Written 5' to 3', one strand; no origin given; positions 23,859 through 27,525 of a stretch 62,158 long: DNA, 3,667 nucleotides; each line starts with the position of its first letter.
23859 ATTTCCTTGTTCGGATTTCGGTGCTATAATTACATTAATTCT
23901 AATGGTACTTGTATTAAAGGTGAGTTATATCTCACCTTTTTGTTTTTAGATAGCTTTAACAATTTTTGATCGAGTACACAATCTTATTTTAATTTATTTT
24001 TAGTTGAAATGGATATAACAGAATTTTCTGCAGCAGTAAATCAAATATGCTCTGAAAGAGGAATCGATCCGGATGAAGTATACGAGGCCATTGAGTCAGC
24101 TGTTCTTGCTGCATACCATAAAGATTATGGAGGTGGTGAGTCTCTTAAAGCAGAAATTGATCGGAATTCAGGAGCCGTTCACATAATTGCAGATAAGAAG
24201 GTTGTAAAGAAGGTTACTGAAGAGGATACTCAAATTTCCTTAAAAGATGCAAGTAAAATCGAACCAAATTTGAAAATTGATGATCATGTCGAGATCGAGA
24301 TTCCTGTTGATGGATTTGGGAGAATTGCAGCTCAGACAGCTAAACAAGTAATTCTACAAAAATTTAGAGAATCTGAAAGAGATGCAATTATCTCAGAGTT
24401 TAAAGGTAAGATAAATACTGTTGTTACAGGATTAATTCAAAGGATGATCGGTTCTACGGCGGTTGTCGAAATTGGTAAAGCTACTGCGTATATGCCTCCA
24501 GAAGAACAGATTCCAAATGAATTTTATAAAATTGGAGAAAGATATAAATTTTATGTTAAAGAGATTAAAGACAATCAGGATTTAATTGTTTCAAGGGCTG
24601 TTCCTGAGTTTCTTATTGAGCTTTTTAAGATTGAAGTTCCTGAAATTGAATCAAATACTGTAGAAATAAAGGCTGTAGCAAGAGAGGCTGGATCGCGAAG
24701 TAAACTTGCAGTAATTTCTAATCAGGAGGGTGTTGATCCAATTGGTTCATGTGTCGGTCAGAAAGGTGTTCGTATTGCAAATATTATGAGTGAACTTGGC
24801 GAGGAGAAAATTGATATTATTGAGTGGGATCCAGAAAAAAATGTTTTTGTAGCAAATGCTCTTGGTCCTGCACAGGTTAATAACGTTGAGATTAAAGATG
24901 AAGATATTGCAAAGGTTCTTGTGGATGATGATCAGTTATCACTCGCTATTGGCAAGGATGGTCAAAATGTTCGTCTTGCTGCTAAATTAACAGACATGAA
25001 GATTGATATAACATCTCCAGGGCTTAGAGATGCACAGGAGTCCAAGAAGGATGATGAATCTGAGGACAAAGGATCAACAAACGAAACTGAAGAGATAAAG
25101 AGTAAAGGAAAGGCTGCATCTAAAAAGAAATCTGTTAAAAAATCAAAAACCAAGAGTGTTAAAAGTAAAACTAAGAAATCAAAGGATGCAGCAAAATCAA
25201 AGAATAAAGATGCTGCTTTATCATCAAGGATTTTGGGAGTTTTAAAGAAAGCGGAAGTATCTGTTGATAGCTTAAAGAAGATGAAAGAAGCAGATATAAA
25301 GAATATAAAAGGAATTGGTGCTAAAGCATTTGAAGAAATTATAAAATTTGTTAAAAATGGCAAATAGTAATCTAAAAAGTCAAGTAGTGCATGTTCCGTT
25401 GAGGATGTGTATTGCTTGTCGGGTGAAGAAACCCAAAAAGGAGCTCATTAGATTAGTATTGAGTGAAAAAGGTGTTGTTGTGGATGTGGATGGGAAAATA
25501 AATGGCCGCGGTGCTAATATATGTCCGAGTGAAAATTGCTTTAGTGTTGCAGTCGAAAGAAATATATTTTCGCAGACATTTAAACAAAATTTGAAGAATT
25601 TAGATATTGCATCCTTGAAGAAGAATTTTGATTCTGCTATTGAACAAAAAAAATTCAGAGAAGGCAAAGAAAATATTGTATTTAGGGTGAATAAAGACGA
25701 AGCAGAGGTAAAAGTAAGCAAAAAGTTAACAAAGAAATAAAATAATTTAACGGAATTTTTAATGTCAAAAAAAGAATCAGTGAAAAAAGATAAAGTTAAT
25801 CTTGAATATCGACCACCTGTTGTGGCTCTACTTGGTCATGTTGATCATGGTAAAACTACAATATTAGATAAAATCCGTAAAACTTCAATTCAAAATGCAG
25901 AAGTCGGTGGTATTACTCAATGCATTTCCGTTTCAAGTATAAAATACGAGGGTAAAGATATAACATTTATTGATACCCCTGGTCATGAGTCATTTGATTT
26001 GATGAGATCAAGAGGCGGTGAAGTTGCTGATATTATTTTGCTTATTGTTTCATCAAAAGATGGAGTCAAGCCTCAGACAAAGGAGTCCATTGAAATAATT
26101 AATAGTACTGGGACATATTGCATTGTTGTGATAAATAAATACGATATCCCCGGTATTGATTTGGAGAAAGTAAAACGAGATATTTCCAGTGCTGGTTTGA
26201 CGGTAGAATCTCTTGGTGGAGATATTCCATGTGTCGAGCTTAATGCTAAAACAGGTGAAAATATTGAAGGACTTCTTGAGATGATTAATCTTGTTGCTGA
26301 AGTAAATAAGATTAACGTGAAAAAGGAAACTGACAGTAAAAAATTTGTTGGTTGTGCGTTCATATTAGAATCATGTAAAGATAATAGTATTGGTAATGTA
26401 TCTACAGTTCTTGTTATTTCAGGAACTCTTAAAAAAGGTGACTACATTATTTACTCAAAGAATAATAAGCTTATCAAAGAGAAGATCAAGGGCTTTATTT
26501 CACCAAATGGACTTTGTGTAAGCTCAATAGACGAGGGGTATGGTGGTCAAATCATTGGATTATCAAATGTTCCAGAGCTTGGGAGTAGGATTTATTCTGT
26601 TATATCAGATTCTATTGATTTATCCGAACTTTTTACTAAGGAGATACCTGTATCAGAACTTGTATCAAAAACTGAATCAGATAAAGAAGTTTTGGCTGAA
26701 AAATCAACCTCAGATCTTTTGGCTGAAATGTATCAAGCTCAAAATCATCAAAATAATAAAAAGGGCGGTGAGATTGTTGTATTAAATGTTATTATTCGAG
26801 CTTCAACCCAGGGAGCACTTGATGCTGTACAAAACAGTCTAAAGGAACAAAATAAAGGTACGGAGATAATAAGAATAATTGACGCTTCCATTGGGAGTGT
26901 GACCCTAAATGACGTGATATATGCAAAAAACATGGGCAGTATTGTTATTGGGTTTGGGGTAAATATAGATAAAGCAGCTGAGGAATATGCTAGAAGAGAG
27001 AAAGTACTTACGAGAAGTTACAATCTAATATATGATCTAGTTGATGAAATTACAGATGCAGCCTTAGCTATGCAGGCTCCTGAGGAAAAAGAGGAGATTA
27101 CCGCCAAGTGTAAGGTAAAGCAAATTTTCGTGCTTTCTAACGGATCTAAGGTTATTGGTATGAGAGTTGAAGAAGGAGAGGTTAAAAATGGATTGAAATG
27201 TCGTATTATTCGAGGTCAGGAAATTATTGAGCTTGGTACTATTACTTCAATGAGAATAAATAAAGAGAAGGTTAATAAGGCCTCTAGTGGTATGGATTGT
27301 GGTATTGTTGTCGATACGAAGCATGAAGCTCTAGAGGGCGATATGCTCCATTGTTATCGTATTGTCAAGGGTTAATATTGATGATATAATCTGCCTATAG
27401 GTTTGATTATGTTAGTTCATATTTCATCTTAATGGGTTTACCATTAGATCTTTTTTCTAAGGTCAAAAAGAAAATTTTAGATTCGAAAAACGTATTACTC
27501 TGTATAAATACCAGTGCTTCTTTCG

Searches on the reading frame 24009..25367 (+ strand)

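Call 17: search_protein_families(library=pfam, proteins=[window:24009-25367:+], max_evalue=0.001)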
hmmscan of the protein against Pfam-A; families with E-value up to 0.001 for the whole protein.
window:24009-25367:+ (452 aa): 5 families
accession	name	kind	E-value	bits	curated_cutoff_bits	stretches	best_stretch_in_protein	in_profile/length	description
PF08529.16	NusA_N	-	1.1e-37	129.3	23.8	1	5-125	1-119/119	NusA N-terminal domain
PF13184.12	KH_5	-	2e-25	89.1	27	1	227-295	1-69/69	NusA-like KH domain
PF03118.21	RNA_pol_A_CTD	-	3.1e-05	24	23.8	1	403-448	19-65/67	Bacterial RNA polymerase, alpha chain C terminal domain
PF02724.19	CDC45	-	0.00049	19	34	1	270-400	70-195/624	CDC45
PF00013.35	KH_1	-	0.00073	19.7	21.5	0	302-336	3-38/66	KH domain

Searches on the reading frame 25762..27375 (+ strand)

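Call 17: search_protein_families(library=pfam, proteins=[window:25762-27375:+], max_evalue=0.001)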
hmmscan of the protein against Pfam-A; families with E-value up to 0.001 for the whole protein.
window:25762-27375:+ (537 aa): 10 families
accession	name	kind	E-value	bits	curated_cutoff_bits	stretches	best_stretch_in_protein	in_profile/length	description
PF00009.33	GTP_EFTU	-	1.4e-32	113.3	26.5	1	21-177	6-184/188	Elongation factor Tu GTP binding domain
PF11987.13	IF-2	-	9.8e-24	84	27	1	325-430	11-116/117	Translation-initiation factor 2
PF01926.29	MMR_HSR1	-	5.6e-13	49.4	21.9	1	21-126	2-113/113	50S ribosome-binding GTPase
PF03144.31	GTP_EFTU_D2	-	1.5e-12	48.2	30.3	2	211-270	1-63/73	Elongation factor Tu domain 2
PF22042.2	EF-G_D2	-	8.5e-11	42.3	27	1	198-279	3-83/84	Elongation factor G domain 2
PF02421.24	FeoB_N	-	1.7e-06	28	27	1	21-174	3-155/156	Ferrous iron transport protein B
PF09439.16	SRPRB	-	4.2e-05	23.4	25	1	19-79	4-60/178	Signal recognition particle receptor beta subunit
PF14578.12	GTP_EFTU_D4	-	7.8e-05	22.9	23.8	1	460-529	16-85/86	Elongation factor Tu domain 4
PF00071.28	Ras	-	0.00011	22.3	21.6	1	21-175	2-156/162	Ras family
PF00350.29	Dynamin_N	-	0.00054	20.5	27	0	45-126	81-167/168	Dynamin family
